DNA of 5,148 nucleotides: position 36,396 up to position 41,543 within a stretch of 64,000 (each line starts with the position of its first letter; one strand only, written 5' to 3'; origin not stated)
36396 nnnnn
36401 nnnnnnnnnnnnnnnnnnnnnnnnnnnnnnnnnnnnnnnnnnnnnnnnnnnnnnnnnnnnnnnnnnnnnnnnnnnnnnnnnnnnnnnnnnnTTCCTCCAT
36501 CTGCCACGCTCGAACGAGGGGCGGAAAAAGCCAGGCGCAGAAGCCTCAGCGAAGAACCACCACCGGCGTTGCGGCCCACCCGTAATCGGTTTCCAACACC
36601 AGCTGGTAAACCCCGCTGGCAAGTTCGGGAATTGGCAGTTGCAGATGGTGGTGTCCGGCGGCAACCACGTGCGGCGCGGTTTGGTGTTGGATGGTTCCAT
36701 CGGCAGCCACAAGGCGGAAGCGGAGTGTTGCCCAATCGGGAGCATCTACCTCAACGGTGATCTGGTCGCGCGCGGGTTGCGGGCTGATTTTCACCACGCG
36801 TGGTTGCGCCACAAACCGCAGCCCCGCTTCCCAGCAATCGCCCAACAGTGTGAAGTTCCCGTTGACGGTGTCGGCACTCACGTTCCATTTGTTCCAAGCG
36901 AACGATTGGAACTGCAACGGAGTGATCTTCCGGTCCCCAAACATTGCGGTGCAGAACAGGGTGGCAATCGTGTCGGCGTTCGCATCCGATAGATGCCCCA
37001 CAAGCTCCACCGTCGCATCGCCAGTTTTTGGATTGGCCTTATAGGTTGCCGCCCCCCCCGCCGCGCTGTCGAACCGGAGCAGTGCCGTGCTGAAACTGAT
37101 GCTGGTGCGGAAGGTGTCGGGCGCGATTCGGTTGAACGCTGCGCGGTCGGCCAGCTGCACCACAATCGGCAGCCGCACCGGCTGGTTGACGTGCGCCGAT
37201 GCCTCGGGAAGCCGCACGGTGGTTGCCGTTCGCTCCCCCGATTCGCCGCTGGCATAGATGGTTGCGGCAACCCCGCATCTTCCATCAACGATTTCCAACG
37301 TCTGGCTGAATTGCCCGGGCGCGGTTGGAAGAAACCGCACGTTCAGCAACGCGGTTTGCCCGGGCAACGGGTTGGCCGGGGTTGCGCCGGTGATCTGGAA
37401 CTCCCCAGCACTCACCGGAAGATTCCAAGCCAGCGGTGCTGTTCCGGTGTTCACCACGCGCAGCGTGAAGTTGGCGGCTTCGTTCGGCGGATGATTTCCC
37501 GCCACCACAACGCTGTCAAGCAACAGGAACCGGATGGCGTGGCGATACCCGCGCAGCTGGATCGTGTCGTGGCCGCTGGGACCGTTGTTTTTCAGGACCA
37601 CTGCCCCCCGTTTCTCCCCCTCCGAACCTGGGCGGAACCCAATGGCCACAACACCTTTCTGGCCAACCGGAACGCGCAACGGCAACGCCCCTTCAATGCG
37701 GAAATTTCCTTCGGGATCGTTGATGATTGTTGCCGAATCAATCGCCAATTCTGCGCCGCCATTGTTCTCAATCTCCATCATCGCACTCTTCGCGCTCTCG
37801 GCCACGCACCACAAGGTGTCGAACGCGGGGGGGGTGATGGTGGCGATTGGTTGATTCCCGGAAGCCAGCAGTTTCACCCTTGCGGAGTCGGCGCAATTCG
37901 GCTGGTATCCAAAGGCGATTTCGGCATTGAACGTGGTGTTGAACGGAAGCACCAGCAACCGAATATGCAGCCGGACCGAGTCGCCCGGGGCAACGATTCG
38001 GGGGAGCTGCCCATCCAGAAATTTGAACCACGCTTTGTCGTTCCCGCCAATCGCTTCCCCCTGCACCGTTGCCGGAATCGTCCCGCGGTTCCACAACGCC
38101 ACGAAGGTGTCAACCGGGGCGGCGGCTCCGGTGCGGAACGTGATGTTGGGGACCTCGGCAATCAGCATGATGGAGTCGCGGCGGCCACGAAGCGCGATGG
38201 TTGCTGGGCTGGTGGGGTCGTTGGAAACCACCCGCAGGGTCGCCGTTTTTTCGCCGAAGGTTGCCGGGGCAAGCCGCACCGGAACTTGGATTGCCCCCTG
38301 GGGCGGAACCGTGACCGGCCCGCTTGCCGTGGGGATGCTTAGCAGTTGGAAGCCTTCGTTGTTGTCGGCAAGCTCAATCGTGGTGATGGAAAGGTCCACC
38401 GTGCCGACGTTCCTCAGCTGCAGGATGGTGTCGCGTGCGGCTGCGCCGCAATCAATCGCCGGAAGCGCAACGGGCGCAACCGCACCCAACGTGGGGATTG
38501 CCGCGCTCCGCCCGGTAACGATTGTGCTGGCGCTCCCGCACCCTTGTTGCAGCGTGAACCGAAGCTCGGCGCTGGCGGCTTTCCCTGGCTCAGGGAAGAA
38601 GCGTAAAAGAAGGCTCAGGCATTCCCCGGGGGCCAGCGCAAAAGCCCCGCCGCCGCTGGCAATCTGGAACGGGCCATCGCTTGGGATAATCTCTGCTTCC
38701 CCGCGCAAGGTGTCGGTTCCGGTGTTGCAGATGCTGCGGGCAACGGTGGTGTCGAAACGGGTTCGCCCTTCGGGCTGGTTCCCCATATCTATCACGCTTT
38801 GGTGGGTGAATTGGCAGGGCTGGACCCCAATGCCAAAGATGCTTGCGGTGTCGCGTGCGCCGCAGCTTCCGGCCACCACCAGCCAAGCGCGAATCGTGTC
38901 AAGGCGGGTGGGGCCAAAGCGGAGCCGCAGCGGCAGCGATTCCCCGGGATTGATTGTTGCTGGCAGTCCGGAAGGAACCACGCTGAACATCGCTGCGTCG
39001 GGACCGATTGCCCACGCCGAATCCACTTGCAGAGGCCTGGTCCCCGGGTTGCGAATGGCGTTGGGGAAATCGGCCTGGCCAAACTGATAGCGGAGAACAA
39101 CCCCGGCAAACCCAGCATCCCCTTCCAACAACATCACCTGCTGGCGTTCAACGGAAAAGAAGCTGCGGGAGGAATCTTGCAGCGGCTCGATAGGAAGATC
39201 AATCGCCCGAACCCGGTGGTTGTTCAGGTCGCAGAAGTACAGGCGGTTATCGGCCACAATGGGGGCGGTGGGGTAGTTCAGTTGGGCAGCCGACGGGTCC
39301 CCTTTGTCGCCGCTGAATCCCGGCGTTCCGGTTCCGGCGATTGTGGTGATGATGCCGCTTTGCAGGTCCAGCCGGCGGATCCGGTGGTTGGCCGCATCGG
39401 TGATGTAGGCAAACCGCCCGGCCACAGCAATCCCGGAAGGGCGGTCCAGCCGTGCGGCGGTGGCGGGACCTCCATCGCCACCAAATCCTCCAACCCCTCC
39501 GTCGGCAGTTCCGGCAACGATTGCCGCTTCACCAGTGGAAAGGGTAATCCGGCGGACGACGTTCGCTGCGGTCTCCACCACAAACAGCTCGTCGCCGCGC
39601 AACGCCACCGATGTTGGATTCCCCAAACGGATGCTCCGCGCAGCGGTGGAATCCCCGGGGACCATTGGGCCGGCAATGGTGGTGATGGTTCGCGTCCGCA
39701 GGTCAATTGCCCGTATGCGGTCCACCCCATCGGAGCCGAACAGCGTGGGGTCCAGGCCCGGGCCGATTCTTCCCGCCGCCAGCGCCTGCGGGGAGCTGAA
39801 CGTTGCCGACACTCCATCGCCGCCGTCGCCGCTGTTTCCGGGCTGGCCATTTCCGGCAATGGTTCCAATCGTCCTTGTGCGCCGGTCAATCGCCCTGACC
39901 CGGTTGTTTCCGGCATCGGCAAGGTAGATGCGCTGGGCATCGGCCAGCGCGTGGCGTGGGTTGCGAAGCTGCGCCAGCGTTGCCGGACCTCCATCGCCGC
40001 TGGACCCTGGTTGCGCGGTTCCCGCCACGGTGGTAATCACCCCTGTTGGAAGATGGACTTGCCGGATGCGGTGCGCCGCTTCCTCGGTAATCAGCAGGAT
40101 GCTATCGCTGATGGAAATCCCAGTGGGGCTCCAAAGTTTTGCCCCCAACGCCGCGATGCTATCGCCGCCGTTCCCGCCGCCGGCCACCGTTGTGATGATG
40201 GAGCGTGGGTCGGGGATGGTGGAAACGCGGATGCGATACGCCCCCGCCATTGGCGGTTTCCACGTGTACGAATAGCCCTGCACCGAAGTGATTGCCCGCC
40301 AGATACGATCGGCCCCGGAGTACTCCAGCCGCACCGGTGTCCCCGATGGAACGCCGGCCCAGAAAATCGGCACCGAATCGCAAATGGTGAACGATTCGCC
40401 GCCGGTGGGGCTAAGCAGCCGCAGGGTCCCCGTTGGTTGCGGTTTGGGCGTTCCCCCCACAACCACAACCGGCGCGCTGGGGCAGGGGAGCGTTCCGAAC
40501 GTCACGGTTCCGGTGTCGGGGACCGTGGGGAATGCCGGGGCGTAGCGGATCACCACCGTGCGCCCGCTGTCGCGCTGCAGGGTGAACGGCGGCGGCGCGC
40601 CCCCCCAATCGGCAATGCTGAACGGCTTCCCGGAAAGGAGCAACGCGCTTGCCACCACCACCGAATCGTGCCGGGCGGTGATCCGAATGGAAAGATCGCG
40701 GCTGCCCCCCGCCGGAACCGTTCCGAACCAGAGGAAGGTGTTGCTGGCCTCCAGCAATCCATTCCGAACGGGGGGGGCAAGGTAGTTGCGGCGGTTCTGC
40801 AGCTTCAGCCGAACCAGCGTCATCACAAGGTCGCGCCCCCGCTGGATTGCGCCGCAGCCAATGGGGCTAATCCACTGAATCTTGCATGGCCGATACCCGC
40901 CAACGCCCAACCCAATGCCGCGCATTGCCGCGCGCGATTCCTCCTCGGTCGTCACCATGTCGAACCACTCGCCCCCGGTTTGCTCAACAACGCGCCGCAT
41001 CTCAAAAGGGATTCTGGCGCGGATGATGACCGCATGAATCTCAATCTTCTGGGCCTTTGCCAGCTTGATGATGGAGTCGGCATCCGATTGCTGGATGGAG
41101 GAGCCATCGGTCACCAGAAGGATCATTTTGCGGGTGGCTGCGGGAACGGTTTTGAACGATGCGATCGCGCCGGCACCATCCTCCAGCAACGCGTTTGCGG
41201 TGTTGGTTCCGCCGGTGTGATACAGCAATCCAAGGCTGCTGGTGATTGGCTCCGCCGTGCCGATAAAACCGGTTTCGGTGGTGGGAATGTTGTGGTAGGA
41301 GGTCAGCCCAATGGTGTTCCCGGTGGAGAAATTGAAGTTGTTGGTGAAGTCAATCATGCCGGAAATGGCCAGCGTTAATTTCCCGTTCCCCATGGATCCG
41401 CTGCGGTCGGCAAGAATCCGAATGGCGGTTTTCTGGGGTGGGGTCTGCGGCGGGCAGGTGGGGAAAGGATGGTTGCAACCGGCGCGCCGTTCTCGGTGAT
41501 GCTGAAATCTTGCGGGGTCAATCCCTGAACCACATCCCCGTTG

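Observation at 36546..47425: Two tandem ~1,720-aa vWA-NHL-multi-Ig T9SS adhesin-like paralogs with concerted evolution of their 3' ends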

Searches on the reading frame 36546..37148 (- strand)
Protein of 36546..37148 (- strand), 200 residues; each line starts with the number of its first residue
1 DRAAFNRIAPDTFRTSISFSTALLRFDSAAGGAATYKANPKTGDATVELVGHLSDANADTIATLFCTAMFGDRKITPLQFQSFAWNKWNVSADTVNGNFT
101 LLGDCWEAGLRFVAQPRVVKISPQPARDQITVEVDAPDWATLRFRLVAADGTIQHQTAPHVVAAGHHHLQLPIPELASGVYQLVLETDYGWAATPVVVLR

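Call 11: search_protein_families(library=pfam, proteins=[window:36546-37148:-], max_evalue=10)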
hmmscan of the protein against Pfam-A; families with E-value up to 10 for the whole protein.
window:36546-37148:- (200 aa): 2 families
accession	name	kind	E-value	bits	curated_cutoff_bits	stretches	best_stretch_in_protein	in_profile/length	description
PF21226.3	MalQ_N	-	0.051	14.4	24.1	1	128-198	11-89/91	MalQ N-terminal beta sandwich domain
PF18962.6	Por_Secre_tail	-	0.08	13.7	27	1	122-188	2-65/75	Secretion system C-terminal sorting domain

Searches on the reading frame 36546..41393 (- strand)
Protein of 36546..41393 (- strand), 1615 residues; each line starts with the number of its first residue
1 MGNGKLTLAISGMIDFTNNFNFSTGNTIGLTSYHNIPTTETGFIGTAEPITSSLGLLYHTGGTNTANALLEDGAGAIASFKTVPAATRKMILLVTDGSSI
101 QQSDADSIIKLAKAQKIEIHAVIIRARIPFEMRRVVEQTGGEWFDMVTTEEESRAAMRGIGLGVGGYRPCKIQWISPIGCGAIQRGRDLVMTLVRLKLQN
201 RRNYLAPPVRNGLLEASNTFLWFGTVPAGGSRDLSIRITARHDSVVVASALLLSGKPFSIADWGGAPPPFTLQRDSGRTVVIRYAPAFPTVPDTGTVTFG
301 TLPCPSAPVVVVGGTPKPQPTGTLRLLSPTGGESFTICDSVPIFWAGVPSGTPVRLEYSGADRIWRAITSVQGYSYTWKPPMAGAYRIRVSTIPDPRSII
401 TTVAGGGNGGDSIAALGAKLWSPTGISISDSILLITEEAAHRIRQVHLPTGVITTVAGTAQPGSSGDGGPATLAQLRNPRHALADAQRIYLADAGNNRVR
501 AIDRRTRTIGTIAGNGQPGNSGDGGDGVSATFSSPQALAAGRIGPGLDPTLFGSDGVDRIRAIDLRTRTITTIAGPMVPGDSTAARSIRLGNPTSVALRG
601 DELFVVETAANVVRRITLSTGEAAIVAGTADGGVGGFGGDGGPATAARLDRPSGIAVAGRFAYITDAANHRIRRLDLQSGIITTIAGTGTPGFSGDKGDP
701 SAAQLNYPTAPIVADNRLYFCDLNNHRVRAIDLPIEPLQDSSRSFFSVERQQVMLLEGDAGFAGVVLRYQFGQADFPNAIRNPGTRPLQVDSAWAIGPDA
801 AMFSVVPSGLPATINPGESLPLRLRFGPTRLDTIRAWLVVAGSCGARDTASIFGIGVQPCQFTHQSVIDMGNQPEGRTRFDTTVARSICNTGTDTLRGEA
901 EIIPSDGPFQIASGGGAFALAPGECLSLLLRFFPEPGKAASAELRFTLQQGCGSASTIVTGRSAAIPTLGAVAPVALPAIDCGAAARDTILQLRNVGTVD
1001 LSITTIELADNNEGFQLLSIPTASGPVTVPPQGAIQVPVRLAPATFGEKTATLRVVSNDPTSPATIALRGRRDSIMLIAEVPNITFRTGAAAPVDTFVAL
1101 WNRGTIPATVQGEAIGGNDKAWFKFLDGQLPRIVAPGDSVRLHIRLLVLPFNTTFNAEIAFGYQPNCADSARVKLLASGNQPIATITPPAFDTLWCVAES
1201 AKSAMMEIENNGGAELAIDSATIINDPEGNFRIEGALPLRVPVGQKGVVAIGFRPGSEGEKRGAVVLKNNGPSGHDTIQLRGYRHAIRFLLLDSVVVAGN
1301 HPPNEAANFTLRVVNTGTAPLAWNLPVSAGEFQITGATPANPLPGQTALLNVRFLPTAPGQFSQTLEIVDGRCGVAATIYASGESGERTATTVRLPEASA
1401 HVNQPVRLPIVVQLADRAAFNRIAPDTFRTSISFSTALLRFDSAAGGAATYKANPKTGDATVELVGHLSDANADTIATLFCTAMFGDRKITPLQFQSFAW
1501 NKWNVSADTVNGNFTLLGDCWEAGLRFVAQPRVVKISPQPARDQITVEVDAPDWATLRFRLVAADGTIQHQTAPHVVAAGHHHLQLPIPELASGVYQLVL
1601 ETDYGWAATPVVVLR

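Call 9: search_protein_families(library=pfam, proteins=[window:36546-41393:-], max_evalue=0.01)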
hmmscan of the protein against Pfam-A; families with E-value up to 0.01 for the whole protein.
window:36546-41393:- (1615 aa): 8 families
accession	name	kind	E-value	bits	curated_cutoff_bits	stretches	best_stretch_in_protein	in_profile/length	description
PF15780.11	ASH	-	9.7e-17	61.4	27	1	989-1063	27-96/98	Abnormal spindle-like microcephaly-assoc'd, ASPM-SPD-2-Hydin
PF22544.2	HYDIN_VesB_CFA65-like_Ig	-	1.8e-15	57.4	25.5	1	990-1070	24-99/100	HYDIN/CFA65/VesB-like, Ig-like domain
PF22073.2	Cep192_D4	-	2.8e-15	56.9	35.5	0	990-1070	25-109/112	Cep192 domain 4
PF25021.1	TEN_NHL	-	2.7e-12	46.8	27.1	1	639-722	131-219/357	Teneurin NHL domain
PF01436.27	NHL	-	7.8e-09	35.6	20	0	649-674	1-27/28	NHL repeat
PF00092.34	VWA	-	5e-05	24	23.8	1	1-140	12-155/174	von Willebrand factor type A domain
PF13519.12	VWA_2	-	0.0013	19.7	27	1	1-97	11-106/107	von Willebrand factor type A domain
PF24507.1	Ig_CFAP65_4th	-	0.0066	17.3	27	0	1311-1368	2-60/76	CFAP65, fourth Ig-like domain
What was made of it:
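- On VWA domain with MIDAS: A scores PF00092 24.0 bits, which is marginal because the ORF is truncated (call 9).
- On NHL-repeat beta-propeller: For A, the scores are 35.6 and 46.8 bits (call 9).
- Checked: VWA, NHL and ASH/HYDIN Ig-like domains by Pfam (call 9).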

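Call 10: search_protein_families(library=ncbifam, proteins=[window:36546-41393:-], max_evalue=1)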
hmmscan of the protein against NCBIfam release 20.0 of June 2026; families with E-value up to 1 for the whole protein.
window:36546-41393:- (1615 aa): 3 families
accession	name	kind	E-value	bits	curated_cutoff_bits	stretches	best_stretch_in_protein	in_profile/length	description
NF012200.0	choice_anch_D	domain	2e-36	124.8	45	4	1299-1369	27-102/108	choice-of-anchor D domain-containing protein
NF038015.2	AztD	exception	0.0037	16.1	400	1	651-683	308-339/356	zinc metallochaperone AztD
NF033206.1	ScyE_fam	subfamily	0.0059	16.2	80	0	591-628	140-176/333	ScyD/ScyE family protein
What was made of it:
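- Checked: choice-of-anchor D, 7 matched stretches in B and 4 in A (call 10).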

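Call 46: find_homologous_proteins(query=window:36546-41393:-, max_evalue=1e-100)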
Query window:36546-41393:- (1615 aa): 428 proteins with E <= 1e-100 among 8000 candidates; the best 120 are listed.
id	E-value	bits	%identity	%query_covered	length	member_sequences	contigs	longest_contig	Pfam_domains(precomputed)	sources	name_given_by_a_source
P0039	0.0e+0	3480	100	96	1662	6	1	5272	PF22073.3,PF15780.12,PF00092.35,PF13519.13,PF01436.28,PF25021.2,PF22544.3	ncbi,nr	ncbi:MAG: choice-of-anchor D domain-containing protein, partial [Chlorobi bacterium CHB2]|nr:choice-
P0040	0.0e+0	2645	72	100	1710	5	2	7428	PF22073.3,PF15780.12,PF00092.35,PF13519.13,PF01436.28,PF25021.2,PF22544.3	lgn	-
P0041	0.0e+0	2638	72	100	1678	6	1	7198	PF22073.3,PF15780.12,PF00092.35,PF13519.13,PF01436.28,PF25021.2,PF22544.3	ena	-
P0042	0.0e+0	2633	71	100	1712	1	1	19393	PF22073.3,PF15780.12,PF07610.18,PF00092.35,PF13519.13,PF25021.2,PF22544.3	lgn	-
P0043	0.0e+0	1393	43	100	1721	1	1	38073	PF22073.3,PF21633.4,PF15780.12,PF07610.18,PF00092.35,PF13519.13,PF22067.3,PF01436.28,PF25021.2,PF22544.3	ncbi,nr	ncbi:MAG: choice-of-anchor D domain-containing protein [Armatimonadetes bacterium]|nr:choice-of-anch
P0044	0.0e+0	1170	41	89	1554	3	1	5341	PF22073.3,PF21633.4,PF15780.12,PF07610.18,PF00092.35,PF13519.13,PF22067.3,PF01436.28,PF12371.15,PF25021.2,PF22544.3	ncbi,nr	ncbi:MAG: choice-of-anchor D domain-containing protein, partial [Chlorobi bacterium]|nr:choice-of-an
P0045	0.0e+0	1115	40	21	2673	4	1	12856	PF07494.18,PF06977.18,PF23500.2,PF22807.3,PF02393.22,PF14485.12,PF01436.28,PF04886.17,PF08450.19,PF05787.20,PF00058.24,PF13449.13,PF20067.6,PF25021.2,PF06739.18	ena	-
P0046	2.2e-298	1012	44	20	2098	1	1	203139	PF04151.22,PF06977.18,PF13449.13,PF20067.6,PF22807.3,PF24684.2,PF01436.28,PF25021.2,PF06739.18,PF15940.11,PF08450.19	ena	-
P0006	8.8e-268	910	35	100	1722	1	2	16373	PF22073.3,PF15780.12,PF00932.26,PF00092.35,PF13519.13,PF22067.3,PF01436.28,PF25021.2,PF22544.3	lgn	-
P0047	1.5e-259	883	41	21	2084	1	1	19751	PF06977.18,PF05694.18,PF13449.13,PF22807.3,PF09826.16,PF01436.28,PF08309.18,PF25021.2,PF06739.18,PF08450.19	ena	-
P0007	7.0e-257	874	35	100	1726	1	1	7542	PF22073.3,PF15780.12,PF00092.35,PF13519.13,PF01436.28,PF25021.2,PF22544.3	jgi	jgi:hypothetical protein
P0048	7.8e-251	854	42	21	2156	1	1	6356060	PF07494.18,PF06977.18,PF23500.2,PF22807.3,PF02393.22,PF24684.2,PF01436.28,PF21456.3,PF08450.19,PF05787.20,PF13449.13,PF25021.2,PF06739.18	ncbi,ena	-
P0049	2.9e-249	849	34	100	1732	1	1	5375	PF22073.3,PF15780.12,PF07610.18,PF00092.35,PF01436.28,PF12371.15,PF25021.2,PF22544.3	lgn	-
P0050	4.1e-249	848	34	100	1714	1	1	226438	PF22073.3,PF15780.12,PF07610.18,PF00092.35,PF13519.13,PF01436.28,PF25021.2,PF22544.3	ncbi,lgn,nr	ncbi:MAG: von Willebrand factor type domain protein [Chlorobi bacterium]|nr:von Willebrand factor ty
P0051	2.0e-247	843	43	22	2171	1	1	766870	PF01108.24,PF25059.2,PF06977.18,PF18861.8,PF01731.27,PF22807.3,PF24684.2,PF01436.28,PF08450.19,PF13449.13,PF25021.2,PF06739.18,PF00041.28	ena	-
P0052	1.8e-244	833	33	100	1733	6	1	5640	PF22073.3,PF15780.12,PF07610.18,PF00092.35,PF13519.13,PF22067.3,PF12371.15,PF25021.2,PF22544.3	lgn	-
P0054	4.1e-231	788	32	100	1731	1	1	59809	PF22073.3,PF15780.12,PF07610.18,PF00092.35,PF13519.13,PF22067.3,PF01436.28,PF24501.2,PF25021.2,PF22544.3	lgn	-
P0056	9.3e-224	764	32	100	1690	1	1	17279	PF22073.3,PF21633.4,PF15780.12,PF07610.18,PF00092.35,PF13519.13,PF25021.2,PF22544.3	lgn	-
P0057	8.8e-221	754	32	100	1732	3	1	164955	PF22073.3,PF22060.3,PF15780.12,PF07610.18,PF00092.35,PF13519.13,PF01436.28,PF25021.2,PF22544.3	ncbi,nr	ncbi:MAG: choice-of-anchor D domain-containing protein [Bacteroidetes bacterium]|nr:choice-of-anchor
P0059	5.6e-218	745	31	100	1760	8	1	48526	PF22073.3,PF15780.12,PF00092.35,PF13519.13,PF01436.28,PF25021.2,PF22544.3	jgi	jgi:hypothetical protein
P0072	5.4e-185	636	31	99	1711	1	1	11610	PF22073.3,PF21959.3,PF00092.35,PF13519.13,PF01436.28,PF25021.2,PF22544.3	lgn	-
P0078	1.1e-177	611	30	99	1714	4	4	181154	PF22073.3,PF15780.12,PF00092.35,PF13519.13,PF01436.28,PF25021.2,PF22544.3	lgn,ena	-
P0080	1.0e-174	602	39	22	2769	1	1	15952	PF25354.2,PF18962.8,PF13449.13,PF24684.2,PF01436.28,PF25021.2,PF06739.18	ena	-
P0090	8.7e-164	565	39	21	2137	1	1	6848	PF26542.1,PF07494.18,PF06977.18,PF24684.2,PF01436.28,PF08450.19,PF23981.2,PF02369.23,PF18962.8,PF13449.13,PF13860.13,PF25021.2,PF06739.18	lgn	-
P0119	1.9e-147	511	41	21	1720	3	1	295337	PF16640.12,PF01436.28,PF25021.2,PF06739.18,PF08450.19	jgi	jgi:sugar lactone lactonase YvrE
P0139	6.2e-142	493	40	20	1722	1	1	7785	PF25059.2,PF01731.27,PF13449.13,PF22807.3,PF01436.28,PF25021.2,PF06739.18,PF00041.28,PF08450.19,PF16656.12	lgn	-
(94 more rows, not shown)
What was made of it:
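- Closest known: choice-of-anchor D domain proteins. Same: Public records name relatives 'choice-of-anchor D domain-containing protein' and 'von Willebrand factor type domain protein' (calls 10, 46).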

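Call 47: find_encoding_contigs(protein=P0042, flank=10000, max_places=3)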
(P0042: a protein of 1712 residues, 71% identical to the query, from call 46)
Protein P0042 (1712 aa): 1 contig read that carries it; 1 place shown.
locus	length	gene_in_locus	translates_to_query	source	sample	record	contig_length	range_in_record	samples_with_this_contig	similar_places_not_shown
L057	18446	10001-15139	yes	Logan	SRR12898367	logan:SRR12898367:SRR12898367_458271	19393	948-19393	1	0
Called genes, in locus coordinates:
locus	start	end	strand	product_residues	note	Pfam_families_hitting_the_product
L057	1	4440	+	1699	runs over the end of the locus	PF00092:VWA, PF13519:VWA_2, PF15780:ASH (faint), PF22073:Cep192_D4 (faint), PF22067:Cep192_D3 (faint), PF01436:NHL (faint), PF07610:DUF1573 (weak), PF22544:HYDIN_VesB_CFA65-like_Ig (weak)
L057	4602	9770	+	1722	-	PF00092:VWA, PF13519:VWA_2, PF15780:ASH (faint), PF22073:Cep192_D4 (faint), PF07610:DUF1573 (faint), PF24499:Ig_TMEM131L_4 (faint), PF24501:Ig_TMEM131L_5 (faint), PF22544:HYDIN_VesB_CFA65-like_Ig (weak), +4 more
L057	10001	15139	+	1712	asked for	PF00092:VWA, PF13519:VWA_2, PF22073:Cep192_D4 (faint), PF25021:TEN_NHL (weak), PF07610:DUF1573 (faint), PF22544:HYDIN_VesB_CFA65-like_Ig (faint), PF15780:ASH (weak)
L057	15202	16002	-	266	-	PF01940:DUF92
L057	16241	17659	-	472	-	PF00672:HAMP, PF00512:HisKA (weak), PF13581:HATPase_c_2 (weak), PF02518:HATPase_c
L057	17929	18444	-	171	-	?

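Call 48: find_encoding_contigs(protein=P0039, flank=10000, max_places=3)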
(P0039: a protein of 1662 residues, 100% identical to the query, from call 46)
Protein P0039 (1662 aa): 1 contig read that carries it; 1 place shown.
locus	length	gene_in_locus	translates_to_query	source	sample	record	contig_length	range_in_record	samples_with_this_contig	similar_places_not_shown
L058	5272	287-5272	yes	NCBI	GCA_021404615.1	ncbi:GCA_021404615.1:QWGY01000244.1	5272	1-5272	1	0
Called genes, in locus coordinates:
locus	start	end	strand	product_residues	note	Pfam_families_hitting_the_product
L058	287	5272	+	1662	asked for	PF01436:NHL (faint), PF00092:VWA, PF13519:VWA_2, PF15780:ASH (faint), PF22073:Cep192_D4 (faint), PF25021:TEN_NHL (faint), PF22544:HYDIN_VesB_CFA65-like_Ig (faint)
